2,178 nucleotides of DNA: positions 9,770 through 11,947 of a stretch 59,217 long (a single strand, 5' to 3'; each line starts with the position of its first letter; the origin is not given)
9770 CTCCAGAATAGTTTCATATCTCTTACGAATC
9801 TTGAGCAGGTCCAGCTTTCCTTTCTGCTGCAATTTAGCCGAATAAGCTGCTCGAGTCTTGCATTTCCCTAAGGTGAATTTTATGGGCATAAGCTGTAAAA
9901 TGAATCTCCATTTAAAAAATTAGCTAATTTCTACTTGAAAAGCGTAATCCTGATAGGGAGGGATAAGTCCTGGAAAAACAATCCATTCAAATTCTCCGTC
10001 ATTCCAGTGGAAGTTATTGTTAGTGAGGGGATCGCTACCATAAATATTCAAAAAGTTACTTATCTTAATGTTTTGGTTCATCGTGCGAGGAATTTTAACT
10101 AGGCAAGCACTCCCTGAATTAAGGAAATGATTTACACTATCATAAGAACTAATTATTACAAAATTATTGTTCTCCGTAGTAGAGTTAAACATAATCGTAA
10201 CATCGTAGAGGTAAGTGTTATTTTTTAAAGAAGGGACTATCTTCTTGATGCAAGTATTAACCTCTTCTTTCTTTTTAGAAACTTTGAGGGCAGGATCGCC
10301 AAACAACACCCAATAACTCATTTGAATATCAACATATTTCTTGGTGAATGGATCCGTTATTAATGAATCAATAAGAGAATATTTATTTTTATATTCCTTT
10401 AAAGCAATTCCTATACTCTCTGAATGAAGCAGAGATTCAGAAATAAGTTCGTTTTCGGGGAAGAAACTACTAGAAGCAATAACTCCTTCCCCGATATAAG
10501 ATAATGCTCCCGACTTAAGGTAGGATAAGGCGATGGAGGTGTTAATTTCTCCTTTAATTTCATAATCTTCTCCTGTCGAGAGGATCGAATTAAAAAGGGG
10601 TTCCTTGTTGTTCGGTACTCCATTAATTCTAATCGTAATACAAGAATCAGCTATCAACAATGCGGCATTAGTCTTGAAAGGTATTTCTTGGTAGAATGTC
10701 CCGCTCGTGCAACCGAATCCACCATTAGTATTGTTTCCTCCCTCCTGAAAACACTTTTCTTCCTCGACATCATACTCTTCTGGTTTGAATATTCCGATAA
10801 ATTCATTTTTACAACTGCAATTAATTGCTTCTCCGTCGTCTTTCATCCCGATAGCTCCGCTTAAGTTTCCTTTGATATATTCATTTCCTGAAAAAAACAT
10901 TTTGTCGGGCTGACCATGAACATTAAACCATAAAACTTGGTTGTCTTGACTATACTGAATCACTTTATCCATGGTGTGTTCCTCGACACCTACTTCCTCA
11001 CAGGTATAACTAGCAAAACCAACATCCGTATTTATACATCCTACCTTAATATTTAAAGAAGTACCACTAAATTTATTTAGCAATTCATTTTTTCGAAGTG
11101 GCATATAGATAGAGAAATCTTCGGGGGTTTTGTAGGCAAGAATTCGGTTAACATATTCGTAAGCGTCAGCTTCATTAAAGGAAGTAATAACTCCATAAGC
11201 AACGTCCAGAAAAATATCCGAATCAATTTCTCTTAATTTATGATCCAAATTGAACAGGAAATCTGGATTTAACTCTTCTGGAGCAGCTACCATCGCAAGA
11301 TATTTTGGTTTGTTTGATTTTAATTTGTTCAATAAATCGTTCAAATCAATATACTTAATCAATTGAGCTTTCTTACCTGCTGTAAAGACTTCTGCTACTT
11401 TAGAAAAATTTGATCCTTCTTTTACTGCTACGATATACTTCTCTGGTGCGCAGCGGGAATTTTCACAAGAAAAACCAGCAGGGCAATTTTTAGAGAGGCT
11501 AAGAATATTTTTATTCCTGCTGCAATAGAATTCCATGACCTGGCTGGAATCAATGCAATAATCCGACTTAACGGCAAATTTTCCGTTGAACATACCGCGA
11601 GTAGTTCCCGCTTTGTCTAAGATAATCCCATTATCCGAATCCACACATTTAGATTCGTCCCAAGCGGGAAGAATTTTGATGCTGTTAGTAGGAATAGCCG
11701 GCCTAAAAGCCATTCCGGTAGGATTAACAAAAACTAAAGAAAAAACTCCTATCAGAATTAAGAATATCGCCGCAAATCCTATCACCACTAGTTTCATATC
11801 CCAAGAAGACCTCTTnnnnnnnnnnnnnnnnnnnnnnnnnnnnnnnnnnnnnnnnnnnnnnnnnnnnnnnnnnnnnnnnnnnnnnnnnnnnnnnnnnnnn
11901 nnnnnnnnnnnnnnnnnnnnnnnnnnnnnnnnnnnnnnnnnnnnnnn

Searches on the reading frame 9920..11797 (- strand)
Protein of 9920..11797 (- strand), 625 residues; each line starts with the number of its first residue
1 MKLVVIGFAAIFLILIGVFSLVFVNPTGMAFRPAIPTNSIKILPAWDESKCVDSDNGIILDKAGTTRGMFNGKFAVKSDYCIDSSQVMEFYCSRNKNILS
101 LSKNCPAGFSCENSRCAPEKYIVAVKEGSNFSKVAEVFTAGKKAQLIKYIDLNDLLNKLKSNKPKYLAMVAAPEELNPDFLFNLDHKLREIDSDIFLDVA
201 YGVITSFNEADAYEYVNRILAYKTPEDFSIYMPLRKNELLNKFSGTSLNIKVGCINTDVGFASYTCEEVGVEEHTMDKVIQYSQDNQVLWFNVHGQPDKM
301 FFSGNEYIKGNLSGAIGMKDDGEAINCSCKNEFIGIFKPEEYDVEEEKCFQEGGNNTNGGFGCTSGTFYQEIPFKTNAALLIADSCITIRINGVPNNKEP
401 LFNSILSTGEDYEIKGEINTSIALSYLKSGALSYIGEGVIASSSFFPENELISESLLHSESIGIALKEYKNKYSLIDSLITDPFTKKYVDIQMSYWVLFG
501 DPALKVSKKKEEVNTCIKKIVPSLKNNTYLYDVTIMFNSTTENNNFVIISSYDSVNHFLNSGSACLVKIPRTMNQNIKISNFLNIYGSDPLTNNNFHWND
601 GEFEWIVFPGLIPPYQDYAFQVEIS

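Call 18: search_protein_families(library=pfam, proteins=[window:9920-11797:-], max_evalue=0.00001)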
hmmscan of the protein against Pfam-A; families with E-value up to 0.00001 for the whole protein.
window:9920-11797:- (625 aa): 0 families

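Call 73: search_protein_families(library=pfam, proteins=[window:9920-11797:-], max_evalue=0.01)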
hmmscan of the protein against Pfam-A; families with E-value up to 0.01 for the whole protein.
window:9920-11797:- (625 aa): 1 family
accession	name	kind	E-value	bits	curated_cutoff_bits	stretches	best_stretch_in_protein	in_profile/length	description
PF01364.23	Peptidase_C25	-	0.00012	21.9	23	0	380-506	265-374/374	Peptidase family C25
